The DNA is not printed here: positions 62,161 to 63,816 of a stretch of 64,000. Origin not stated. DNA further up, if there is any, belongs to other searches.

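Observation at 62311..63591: PAS sensor domain fused to a MenA-type membrane prenyltransferase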

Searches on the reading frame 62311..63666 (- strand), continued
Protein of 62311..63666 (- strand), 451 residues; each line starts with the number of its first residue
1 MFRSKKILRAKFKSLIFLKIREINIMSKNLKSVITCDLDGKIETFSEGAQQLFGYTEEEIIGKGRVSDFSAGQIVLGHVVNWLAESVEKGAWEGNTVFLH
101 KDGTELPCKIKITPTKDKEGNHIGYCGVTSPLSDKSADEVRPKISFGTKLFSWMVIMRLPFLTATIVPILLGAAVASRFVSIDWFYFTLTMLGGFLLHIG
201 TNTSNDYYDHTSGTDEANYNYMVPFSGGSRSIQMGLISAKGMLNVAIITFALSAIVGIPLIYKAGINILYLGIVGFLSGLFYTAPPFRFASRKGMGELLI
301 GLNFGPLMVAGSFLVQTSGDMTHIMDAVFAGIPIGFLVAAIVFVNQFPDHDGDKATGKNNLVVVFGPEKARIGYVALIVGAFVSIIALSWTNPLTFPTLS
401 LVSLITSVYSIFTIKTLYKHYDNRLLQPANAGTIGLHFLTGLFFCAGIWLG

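Call 39: fold_search(model_id=the predicted structure, library=pdb)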
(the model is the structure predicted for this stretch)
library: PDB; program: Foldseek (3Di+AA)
matches with E <= 10: 1175; with E <= 0.001: 173
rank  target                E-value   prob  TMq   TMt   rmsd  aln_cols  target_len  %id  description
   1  8djk_B                5.0e-08  1.00  0.52  0.75   4.8       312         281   23  HMGCR-UBIAD1 Complex State 2 (released 2022-08-03)
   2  3lyx_B                3.5e-06  1.00  0.24  0.82   1.3       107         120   24  Crystal structure of the PAS domain of the protein CPS_1291 from Colwellia psychrerythraea. Northeast Structural Genom (released 2010-04-07)
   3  6m31_A                4.3e-06  1.00  0.47  0.66   5.8       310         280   18  Structural and Functional Insights into an Archaeal Lipid Synthase (released 2021-02-03)
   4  7bpu_A                7.6e-06  1.00  0.47  0.66   5.7       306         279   19  Structural and mechanistic insights into the biosynthesis of Digeranylgeranylglyceryl phosphate synthase in membranes (released 2021-04-14)
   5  3lyx_A                9.0e-06  1.00  0.24  0.82   1.4       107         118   24  Crystal structure of the PAS domain of the protein CPS_1291 from Colwellia psychrerythraea. Northeast Structural Genom (released 2010-04-07)
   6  4tq4_D                1.3e-05  1.00  0.49  0.67   5.2       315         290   17  Structure of a UbiA homolog from Archaeoglobus fulgidus bound to DMAPP and Mg2+ (released 2014-07-16)
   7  2gj3_A                2.2e-05  1.00  0.23  0.75   3.1       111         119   23  Crystal structure of the FAD-containing PAS domain of the protein NifL from Azotobacter vinelandii. (released 2007-03-06)
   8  2gj3_B                2.5e-05  1.00  0.23  0.75   2.8       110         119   23  Crystal structure of the FAD-containing PAS domain of the protein NifL from Azotobacter vinelandii. (released 2007-03-06)
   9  7tbn_B                3.8e-05  1.00  0.22  0.25  20.6       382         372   11  LOV2-DARPIN fusion : D11 (released 2023-07-05)
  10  5dkl_B                4.3e-05  1.00  0.21  0.59   3.7       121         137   23  Structure of the light-state dimer of the blue light photoreceptor Aureochrome 1a LOV from P. tricornutum (released 2016-01-13)
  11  6i20_C                4.5e-05  1.00  0.22  0.64   3.4       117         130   22  Flavin Analogue Sheds Light on Light-Oxygen-Voltage Domain Mechanism (released 2019-05-29)
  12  4tq4_A                4.5e-05  1.00  0.48  0.67   5.3       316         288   17  Structure of a UbiA homolog from Archaeoglobus fulgidus bound to DMAPP and Mg2+ (released 2014-07-16)
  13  4tq3_A                4.5e-05  1.00  0.48  0.67   5.4       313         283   17  Structure of a UbiA homolog from Archaeoglobus fulgidus bound to GPP and Mg2+ (released 2014-07-16)
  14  6i21                  5.9e-05  1.00  0.21  0.59   3.6       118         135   23  Flavin Analogue Sheds Light on Light-Oxygen-Voltage Domain Mechanism (released 2019-05-29)
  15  6i20_A                5.9e-05  1.00  0.21  0.62   3.6       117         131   23  Flavin Analogue Sheds Light on Light-Oxygen-Voltage Domain Mechanism (released 2019-05-29)
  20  8dik_A                7.0e-05  1.00  0.23  0.70   2.7       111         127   22  Redox properties and PAS domain structure of the E. coli Energy Sensor Aer indicate a multi-state sensing mechanism (released 2022-11-09)
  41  8dik_B                1.5e-04  1.00  0.21  0.70   3.9       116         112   22  Redox properties and PAS domain structure of the E. coli Energy Sensor Aer indicate a multi-state sensing mechanism (released 2022-11-09)
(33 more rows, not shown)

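Call 40: find_encoding_contigs(protein=P0287, flank=8000, max_places=2)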
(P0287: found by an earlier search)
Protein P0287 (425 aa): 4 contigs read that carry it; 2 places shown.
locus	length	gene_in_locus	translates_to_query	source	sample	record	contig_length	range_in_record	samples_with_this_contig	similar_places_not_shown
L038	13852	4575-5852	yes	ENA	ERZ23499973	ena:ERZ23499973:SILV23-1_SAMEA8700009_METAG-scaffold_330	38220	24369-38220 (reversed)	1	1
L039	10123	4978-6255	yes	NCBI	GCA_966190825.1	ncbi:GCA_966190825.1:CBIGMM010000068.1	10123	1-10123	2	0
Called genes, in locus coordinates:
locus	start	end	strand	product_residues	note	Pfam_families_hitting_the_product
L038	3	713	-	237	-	?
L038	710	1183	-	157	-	PF00085:Thioredoxin (faint), PF00578:AhpC-TSA, PF08534:Redoxin, PF13905:Thioredoxin_8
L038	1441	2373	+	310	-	PF03462:PCRF, PF00472:RF-1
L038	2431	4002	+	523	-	PF00890:FAD_binding_2 (weak), PF01266:DAO (weak), PF13450:NAD_binding_8 (weak), PF00732:GMC_oxred_N (weak), PF05199:GMC_oxred_C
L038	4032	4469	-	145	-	-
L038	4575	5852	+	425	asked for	PF13426:PAS_9, PF01040:UbiA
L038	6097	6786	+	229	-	PF03853:YjeF_N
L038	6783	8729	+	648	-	PF00355:Rieske, PF02776:TPP_enzyme_N, PF00205:TPP_enzyme_M, PF02775:TPP_enzyme_C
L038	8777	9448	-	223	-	-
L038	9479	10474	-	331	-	PF00294:PfkB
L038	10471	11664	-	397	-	PF00155:Aminotran_1_2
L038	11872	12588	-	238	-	PF05050:Methyltransf_21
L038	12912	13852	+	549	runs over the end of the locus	PF17900:Peptidase_M1_N (weak), PF01433:Peptidase_M1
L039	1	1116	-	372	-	?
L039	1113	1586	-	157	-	PF00085:Thioredoxin (faint), PF00578:AhpC-TSA, PF08534:Redoxin, PF13905:Thioredoxin_8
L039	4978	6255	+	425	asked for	PF13426:PAS_9, PF01040:UbiA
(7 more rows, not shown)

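Call 41: find_encoding_contigs(protein=P0302, flank=8000, max_places=2)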
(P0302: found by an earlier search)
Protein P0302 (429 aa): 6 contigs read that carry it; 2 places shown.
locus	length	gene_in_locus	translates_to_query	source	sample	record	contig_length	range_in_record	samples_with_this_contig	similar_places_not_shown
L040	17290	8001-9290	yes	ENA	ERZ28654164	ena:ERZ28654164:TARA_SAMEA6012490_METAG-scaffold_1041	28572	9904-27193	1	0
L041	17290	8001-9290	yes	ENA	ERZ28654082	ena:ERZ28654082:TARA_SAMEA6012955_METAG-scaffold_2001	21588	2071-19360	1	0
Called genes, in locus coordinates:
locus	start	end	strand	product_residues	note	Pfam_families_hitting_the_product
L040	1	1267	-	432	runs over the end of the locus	PF13450:NAD_binding_8, PF01593:Amino_oxidase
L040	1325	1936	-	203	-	PF01613:Flavin_Reduct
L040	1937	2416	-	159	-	PF01613:Flavin_Reduct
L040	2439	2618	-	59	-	PF14255:Zn_ribbon_21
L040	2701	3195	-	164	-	PF13473:Cupredoxin_1 (faint), PF00127:Copper-bind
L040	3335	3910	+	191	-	PF04264:YceI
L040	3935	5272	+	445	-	PF00127:Copper-bind, PF02469:Fasciclin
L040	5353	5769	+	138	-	PF01242:PTPS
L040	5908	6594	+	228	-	PF01227:GTP_cyclohydroI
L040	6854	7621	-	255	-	PF01066:CDP-OH_P_transf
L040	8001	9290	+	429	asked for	PF13426:PAS_9, PF01040:UbiA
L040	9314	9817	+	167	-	PF08547:CIA30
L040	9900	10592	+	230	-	PF23441:SDR (faint), PF00106:adh_short, PF13561:adh_short_C2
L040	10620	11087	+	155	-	-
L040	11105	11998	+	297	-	PF13411:MerR_1, PF02607:B12-binding_2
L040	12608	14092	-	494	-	PF04244:DPRP, PF03441:FAD_binding_7 (weak)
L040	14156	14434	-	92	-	PF10985:DUF2805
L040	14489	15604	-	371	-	PF03441:FAD_binding_7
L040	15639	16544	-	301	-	PF15461:BCD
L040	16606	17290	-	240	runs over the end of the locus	PF01036:Bac_rhodopsin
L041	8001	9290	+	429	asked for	PF13426:PAS_9, PF01040:UbiA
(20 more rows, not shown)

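Call 42: find_encoding_contigs(protein=P0126, flank=8000, max_places=2)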
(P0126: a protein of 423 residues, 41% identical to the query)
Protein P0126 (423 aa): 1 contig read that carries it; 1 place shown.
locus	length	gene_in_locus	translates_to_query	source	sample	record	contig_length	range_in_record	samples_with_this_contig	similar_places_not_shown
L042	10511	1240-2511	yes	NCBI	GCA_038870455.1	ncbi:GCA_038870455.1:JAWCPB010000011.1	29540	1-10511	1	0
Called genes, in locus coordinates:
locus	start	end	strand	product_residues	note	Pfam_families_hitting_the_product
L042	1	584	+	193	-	PF00266:Aminotran_5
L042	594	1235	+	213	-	PF01592:NifU_N, PF01883:FeS_assembly_P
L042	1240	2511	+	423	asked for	PF00989:PAS, PF08448:PAS_4 (weak), PF13426:PAS_9, PF01040:UbiA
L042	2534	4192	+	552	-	PF00890:FAD_binding_2, PF01266:DAO, PF03486:HI0933_like (faint), PF07992:Pyr_redox_2 (faint), PF02910:Succ_DH_flav_C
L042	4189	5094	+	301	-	PF13085:Fer2_3, PF13183:Fer4_8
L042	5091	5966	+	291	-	PF02754:CCG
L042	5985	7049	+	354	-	PF01522:Polysacc_deac_1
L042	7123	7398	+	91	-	-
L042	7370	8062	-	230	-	PF12146:Hydrolase_4, PF00561:Abhydrolase_1, PF12697:Abhydrolase_6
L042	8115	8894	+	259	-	PF00459:Inositol_P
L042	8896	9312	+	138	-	PF11969:DcpS_C, PF01230:HIT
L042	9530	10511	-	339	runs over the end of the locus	PF13207:AAA_17, PF13238:AAA_18, PF13671:AAA_33 (weak), PF00383:dCMP_cyt_deam_1, PF14437:MafB19-deam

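Call 47: search_protein_families(library=pfam, proteins=[P0179, P0171, P0148, P0261], max_evalue=1)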
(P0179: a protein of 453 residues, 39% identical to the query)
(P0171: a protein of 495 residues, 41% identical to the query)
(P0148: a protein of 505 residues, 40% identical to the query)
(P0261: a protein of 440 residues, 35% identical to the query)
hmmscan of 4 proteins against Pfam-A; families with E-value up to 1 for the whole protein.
P0179 (453 aa): 1 family
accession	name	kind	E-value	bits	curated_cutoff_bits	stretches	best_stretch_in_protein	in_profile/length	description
PF01040.23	UbiA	-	7.8e-30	104.4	34.2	1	169-424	2-244/250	UbiA prenyltransferase family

P0171 (495 aa): 2 families
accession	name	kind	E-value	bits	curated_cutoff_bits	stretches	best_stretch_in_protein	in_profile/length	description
PF01040.23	UbiA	-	2.8e-28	99.3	34.2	1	198-466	2-243/250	UbiA prenyltransferase family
PF18920.5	DUF5671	-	0.0059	16.9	28.4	1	419-490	29-93/132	Domain of unknown function (DUF5671)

P0148 (505 aa): 2 families
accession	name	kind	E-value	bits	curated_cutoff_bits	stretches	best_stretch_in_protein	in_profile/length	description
PF01040.23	UbiA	-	1.1e-29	103.9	34.2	1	187-440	3-239/250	UbiA prenyltransferase family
PF01243.27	PNPOx_N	-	2.5e-06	28.3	28.1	1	12-106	8-97/120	Pyridoxamine 5'-phosphate oxidase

P0261 (440 aa): 1 family
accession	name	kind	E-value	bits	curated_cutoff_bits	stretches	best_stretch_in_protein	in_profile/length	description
PF01040.23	UbiA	-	8.6e-26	91.2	34.2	1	155-393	2-225/250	UbiA prenyltransferase family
